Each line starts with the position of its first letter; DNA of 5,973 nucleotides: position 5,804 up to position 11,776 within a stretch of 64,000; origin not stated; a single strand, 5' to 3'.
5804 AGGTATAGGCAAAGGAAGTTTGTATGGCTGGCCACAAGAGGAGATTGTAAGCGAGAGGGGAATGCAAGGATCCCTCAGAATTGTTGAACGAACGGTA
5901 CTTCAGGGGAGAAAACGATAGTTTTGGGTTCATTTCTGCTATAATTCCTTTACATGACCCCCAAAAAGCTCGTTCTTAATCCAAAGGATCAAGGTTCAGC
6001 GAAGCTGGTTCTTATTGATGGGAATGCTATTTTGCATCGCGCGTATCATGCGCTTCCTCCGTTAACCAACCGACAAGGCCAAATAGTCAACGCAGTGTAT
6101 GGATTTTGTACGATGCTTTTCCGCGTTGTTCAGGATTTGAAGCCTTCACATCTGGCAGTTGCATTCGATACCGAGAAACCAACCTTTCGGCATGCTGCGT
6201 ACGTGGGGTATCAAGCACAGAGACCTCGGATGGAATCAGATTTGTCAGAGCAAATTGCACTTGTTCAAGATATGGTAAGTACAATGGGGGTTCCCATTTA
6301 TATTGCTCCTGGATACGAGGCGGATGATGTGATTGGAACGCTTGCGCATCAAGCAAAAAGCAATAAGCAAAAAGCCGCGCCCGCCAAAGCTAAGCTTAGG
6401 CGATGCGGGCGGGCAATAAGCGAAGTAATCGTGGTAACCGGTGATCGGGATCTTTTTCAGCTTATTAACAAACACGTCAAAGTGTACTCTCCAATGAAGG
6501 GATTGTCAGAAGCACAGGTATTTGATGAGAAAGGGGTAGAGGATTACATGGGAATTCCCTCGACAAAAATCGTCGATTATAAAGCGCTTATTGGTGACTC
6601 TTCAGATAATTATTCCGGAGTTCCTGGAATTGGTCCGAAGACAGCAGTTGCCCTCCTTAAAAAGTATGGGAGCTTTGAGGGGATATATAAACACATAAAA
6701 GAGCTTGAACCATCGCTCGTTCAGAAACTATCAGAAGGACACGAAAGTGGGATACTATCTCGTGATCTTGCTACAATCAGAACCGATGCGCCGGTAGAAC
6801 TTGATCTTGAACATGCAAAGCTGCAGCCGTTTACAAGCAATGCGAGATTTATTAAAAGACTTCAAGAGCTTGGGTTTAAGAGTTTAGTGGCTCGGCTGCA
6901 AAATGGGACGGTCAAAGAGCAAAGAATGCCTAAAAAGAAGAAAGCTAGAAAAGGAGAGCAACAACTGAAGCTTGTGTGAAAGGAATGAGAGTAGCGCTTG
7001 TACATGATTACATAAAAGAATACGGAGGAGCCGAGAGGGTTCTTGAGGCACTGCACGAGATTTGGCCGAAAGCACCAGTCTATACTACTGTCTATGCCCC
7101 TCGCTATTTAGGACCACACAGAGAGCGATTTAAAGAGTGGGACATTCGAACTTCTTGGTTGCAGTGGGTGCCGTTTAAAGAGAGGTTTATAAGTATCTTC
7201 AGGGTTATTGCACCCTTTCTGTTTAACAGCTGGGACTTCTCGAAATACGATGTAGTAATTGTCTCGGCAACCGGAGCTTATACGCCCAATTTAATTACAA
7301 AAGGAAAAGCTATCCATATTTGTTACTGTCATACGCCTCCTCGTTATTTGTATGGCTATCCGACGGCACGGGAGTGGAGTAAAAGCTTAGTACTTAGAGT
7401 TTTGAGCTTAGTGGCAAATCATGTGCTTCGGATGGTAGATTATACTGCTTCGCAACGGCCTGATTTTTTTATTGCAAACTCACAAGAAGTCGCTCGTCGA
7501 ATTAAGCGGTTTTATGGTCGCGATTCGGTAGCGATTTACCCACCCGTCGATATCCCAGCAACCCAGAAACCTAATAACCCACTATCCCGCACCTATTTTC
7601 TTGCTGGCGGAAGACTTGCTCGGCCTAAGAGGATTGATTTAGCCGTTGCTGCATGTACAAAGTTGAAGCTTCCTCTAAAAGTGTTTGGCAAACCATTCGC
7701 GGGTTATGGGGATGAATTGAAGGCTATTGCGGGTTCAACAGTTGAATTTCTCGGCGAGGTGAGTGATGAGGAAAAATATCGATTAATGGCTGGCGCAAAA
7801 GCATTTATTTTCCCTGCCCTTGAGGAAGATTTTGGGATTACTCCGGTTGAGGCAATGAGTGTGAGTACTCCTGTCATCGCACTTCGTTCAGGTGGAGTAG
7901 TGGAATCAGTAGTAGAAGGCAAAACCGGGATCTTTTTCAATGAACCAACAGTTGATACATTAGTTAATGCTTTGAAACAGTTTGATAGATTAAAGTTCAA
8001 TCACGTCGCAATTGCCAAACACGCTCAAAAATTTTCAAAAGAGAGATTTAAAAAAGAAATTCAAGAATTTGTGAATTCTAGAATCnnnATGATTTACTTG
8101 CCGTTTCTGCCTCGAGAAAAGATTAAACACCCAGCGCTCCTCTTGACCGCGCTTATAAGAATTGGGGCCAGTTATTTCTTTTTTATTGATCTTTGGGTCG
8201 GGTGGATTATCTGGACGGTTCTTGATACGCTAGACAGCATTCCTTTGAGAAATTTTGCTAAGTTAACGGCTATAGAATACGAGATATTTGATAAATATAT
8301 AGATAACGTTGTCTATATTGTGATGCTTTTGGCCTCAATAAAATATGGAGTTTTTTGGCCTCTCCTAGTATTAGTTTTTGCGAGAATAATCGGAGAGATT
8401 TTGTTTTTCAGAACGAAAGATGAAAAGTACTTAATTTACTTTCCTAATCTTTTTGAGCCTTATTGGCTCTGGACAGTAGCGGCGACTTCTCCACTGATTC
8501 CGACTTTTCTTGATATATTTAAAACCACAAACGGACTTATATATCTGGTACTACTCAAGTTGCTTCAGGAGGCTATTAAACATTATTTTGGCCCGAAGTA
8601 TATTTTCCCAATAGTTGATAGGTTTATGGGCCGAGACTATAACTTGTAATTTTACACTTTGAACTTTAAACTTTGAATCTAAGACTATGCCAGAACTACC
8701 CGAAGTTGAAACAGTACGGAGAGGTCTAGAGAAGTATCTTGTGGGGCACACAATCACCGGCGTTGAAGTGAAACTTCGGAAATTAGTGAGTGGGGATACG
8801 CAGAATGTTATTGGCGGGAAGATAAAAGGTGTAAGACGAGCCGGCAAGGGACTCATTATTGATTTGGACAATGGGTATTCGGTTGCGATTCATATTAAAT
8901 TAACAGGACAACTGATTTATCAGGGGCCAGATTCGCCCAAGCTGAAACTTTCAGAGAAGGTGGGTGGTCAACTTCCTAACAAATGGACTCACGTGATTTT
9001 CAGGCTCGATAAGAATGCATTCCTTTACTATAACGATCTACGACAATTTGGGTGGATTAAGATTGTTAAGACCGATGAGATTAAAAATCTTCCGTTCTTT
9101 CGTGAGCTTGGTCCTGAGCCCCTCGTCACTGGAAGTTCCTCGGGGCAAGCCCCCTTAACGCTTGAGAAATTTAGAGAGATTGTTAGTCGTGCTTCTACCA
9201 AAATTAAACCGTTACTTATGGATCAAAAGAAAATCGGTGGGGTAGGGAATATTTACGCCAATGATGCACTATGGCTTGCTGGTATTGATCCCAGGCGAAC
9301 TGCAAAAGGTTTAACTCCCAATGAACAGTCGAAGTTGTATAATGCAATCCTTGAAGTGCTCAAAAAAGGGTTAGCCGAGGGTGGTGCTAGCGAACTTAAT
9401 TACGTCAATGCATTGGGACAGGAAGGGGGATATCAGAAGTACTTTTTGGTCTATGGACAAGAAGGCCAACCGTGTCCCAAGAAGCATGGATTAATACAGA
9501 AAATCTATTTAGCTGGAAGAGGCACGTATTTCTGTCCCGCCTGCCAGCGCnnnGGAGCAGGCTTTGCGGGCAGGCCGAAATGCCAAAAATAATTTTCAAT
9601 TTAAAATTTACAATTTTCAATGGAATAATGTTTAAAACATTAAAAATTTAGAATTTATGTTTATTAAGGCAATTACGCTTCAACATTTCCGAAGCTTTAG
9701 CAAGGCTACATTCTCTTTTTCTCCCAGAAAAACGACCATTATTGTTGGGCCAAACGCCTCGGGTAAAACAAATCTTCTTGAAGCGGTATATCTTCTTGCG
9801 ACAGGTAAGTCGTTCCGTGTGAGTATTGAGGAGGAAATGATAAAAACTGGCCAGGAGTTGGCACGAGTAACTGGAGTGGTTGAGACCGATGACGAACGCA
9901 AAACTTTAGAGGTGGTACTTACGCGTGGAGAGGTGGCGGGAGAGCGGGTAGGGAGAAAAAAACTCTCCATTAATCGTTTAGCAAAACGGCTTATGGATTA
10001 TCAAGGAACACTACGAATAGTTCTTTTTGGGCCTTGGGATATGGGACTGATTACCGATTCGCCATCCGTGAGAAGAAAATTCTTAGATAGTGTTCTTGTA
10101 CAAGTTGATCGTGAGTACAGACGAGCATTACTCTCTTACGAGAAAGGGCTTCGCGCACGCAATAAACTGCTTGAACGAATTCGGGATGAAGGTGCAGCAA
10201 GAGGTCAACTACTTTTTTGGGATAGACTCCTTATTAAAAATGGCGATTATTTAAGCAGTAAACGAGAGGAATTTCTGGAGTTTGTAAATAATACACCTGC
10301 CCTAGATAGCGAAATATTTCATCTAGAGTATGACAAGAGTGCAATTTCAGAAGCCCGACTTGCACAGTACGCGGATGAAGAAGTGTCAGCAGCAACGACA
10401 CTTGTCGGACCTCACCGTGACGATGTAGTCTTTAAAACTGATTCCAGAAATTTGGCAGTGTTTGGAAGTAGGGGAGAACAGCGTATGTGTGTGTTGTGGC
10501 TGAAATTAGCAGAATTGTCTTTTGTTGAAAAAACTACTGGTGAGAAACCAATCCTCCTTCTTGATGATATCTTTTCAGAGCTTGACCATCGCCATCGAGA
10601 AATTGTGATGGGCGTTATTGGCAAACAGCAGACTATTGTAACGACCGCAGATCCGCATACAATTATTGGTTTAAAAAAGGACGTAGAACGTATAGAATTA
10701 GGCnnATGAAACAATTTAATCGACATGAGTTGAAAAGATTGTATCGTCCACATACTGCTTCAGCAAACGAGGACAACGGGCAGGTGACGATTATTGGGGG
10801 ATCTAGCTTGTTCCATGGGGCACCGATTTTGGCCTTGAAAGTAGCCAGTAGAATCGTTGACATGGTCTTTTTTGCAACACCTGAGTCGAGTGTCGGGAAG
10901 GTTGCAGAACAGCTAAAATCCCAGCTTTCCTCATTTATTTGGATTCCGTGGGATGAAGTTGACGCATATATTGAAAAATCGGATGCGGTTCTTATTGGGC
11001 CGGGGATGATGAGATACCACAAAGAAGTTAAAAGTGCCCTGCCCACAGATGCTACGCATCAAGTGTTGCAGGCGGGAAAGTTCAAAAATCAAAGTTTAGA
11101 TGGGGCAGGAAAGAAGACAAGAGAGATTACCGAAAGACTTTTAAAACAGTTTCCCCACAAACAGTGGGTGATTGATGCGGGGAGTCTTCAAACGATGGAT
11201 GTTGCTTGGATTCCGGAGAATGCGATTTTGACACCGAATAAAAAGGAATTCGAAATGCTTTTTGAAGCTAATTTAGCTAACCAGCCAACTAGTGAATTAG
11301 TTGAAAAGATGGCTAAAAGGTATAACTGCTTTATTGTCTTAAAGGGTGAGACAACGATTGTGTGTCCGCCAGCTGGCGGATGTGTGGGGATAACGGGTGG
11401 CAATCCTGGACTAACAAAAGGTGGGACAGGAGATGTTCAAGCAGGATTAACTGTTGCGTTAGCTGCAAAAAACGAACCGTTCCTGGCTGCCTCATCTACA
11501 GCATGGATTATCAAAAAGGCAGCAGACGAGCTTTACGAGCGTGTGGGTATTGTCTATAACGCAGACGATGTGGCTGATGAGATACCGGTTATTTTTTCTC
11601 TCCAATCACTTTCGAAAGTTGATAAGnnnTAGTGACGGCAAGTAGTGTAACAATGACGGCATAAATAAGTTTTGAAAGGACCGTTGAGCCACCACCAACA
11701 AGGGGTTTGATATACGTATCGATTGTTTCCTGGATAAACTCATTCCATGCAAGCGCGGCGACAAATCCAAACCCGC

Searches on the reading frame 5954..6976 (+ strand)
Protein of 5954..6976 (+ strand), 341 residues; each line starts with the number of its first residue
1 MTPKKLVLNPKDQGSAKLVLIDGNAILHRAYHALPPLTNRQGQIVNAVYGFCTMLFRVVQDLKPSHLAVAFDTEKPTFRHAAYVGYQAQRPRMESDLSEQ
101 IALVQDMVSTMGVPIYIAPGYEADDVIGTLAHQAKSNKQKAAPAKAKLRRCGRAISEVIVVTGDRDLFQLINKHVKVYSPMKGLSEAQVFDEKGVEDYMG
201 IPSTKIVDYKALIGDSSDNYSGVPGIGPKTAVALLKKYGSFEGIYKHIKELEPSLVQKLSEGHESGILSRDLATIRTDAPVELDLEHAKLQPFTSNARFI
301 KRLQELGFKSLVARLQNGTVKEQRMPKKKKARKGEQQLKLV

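Call 34: search_protein_families(library=pfam, proteins=[window:5954-6976:+], max_evalue=0.0001)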
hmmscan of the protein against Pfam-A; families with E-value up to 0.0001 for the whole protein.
window:5954-6976:+ (341 aa): 3 families
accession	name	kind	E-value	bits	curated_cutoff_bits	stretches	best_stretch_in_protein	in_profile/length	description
PF02739.22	5_3_exonuc_N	-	3.9e-54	183.2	34.3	1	17-199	1-163/164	5'-3' exonuclease, N-terminal resolvase-like domain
PF01367.25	5_3_exonuc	-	9.5e-31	106.6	40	1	202-294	2-95/97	5'-3' exonuclease, C-terminal SAM fold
PF14520.12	HHH_5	-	8.8e-05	23.3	27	0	222-245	6-30/57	Helix-hairpin-helix domain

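Call 69: search_protein_families(library=ncbifam, proteins=[window:5954-6976:+], max_evalue=0.00001)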
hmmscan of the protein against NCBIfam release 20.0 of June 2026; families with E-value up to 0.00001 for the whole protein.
window:5954-6976:+ (341 aa): 6 families
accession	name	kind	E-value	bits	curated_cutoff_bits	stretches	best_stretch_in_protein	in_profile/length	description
NF004397.1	PRK05755.1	equivalog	1.2e-93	315.2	720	1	17-329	2-295/889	DNA polymerase I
TIGR00593.1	pola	equivalog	2.6e-89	300.8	600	1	18-327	1-294/890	DNA polymerase I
NF011547.0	PRK14976.1-4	equivalog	1.7e-71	240.9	305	1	17-316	3-289/291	5'-3' exonuclease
NF011546.0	PRK14976.1-3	equivalog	1.3e-48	165.8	347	1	17-317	4-292/297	5'-3' exonuclease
NF011545.0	PRK14976.1-2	equivalog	2.7e-48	164.7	434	1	17-296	8-274/287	5'-3' exonuclease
NF007017.0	PRK09482.1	equivalog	5.9e-44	150.6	261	1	16-290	3-254/257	flap endonuclease Xni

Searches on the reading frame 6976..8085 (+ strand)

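Call 34: search_protein_families(library=pfam, proteins=[window:6976-8085:+], max_evalue=0.0001)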
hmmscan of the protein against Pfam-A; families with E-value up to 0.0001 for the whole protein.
window:6976-8085:+ (370 aa): 4 families
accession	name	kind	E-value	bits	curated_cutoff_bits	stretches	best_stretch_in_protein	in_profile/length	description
PF00534.26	Glycos_transf_1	-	4.8e-23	82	26.4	1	197-339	7-158/172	Glycosyl transferases group 1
PF13692.12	Glyco_trans_1_4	-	9.1e-19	68.6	27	1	208-335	4-138/142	Glycosyl transferases group 1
PF13439.12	Glyco_transf_4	-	1.1e-10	42.2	28.5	1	16-193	1-168/170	Glycosyltransferase Family 4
PF20706.3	GT4-conflict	-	3.7e-08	33.2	26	1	171-312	160-320/385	Family 4 Glycosyltransferase in conflict systems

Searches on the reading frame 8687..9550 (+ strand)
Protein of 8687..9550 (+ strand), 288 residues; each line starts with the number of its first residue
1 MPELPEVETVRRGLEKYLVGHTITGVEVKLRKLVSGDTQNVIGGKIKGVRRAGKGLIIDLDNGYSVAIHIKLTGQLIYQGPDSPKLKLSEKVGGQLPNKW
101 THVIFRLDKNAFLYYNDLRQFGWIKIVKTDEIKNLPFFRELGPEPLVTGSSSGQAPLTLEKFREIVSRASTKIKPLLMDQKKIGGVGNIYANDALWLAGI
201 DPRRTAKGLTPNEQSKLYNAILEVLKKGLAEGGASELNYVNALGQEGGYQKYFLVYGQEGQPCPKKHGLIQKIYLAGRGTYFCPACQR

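Call 34: search_protein_families(library=pfam, proteins=[window:8687-9550:+], max_evalue=0.0001)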
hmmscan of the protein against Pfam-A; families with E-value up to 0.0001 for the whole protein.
window:8687-9550:+ (288 aa): 2 families
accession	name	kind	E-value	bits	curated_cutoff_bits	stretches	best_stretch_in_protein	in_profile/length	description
PF01149.29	Fapy_DNA_glyco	-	4e-27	95.6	25.5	1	1-123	1-116/117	Formamidopyrimidine-DNA glycosylase N-terminal domain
PF06831.19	H2TH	-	5.1e-22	78.1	34.7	1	141-234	1-87/93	Formamidopyrimidine-DNA glycosylase H2TH domain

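Call 69: search_protein_families(library=ncbifam, proteins=[window:8687-9550:+], max_evalue=0.00001)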
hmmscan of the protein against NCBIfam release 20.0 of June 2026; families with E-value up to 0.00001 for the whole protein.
window:8687-9550:+ (288 aa): 7 families
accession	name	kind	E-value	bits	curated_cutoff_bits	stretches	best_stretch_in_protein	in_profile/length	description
NF002211.1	PRK01103.1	equivalog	9e-72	241.9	212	1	1-288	1-274/274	bifunctional DNA-formamidopyrimidine glycosylase/DNA-(apurinic or apyrimidinic site) lyase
TIGR00577.1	fpg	equivalog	5.4e-69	232.6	203.3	1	1-287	1-276/276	DNA-formamidopyrimidine glycosylase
NF011386.0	PRK14811.1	equivalog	3.4e-60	203.6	414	1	1-288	1-263/269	DNA-formamidopyrimidine glycosylase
NF011385.0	PRK14810.1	equivalog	6.7e-55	186.5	423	1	1-288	1-272/272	DNA-formamidopyrimidine glycosylase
NF010551.0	PRK13945.1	equivalog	3.2e-51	174.4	348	1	1-288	1-282/282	DNA-formamidopyrimidine glycosylase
NF007763.0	PRK10445.1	equivalog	1.9e-26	93.1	252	1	1-288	1-263/263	endonuclease VIII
NF040775.1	endonuc_Nei2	equivalog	3.8e-16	59.3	400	1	163-288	136-252/252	endonuclease VIII Nei2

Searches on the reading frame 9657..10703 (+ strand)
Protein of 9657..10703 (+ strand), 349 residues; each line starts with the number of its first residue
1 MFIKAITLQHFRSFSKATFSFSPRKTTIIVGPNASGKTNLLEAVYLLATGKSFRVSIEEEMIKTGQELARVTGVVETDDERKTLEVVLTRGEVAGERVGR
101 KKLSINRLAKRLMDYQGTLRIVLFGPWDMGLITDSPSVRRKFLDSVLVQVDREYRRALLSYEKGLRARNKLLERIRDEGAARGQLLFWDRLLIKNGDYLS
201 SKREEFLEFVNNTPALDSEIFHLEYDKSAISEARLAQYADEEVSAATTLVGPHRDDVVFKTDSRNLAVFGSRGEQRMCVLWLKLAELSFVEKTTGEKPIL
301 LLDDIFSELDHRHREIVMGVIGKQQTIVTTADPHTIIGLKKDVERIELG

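Call 34: search_protein_families(library=pfam, proteins=[window:9657-10703:+], max_evalue=0.0001)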
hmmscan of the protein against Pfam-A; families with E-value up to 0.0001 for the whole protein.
window:9657-10703:+ (349 aa): 7 families
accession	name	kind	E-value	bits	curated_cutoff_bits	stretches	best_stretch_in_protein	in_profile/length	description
PF02463.25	SMC_N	-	1e-23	84.4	40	1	2-335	1-201/220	RecF/RecN/SMC N terminal domain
PF13476.12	AAA_23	-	3.9e-11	44.4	27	1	6-64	2-56/201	AAA domain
PF13175.12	AAA_15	-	4.3e-11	43.5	32.1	1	1-63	1-59/374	AAA ATPase domain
PF13304.12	AAA_21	-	3.7e-09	37.5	27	1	27-330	2-297/304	AAA domain, putative AbiEii toxin, Type IV TA system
PF13555.12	AAA_29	-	8.3e-06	25.9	27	1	5-52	3-50/61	P-loop containing region of AAA domain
PF13514.12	AAA_27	-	3.4e-05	24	22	1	1-79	1-78/206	AAA domain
PF00005.33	ABC_tran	-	7.2e-05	23.8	25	0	16-81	3-70/137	ABC transporter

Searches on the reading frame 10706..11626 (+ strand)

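Call 35: search_protein_families(library=pfam, proteins=[window:10706-11626:+], max_evalue=0.0001)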
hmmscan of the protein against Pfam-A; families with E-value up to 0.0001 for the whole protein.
window:10706-11626:+ (307 aa): 1 family
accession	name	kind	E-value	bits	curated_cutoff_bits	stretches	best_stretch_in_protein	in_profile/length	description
PF01256.23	Carb_kinase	-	2e-34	119.6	27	1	27-294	1-241/242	NAD(P)H-hydrate dehydratase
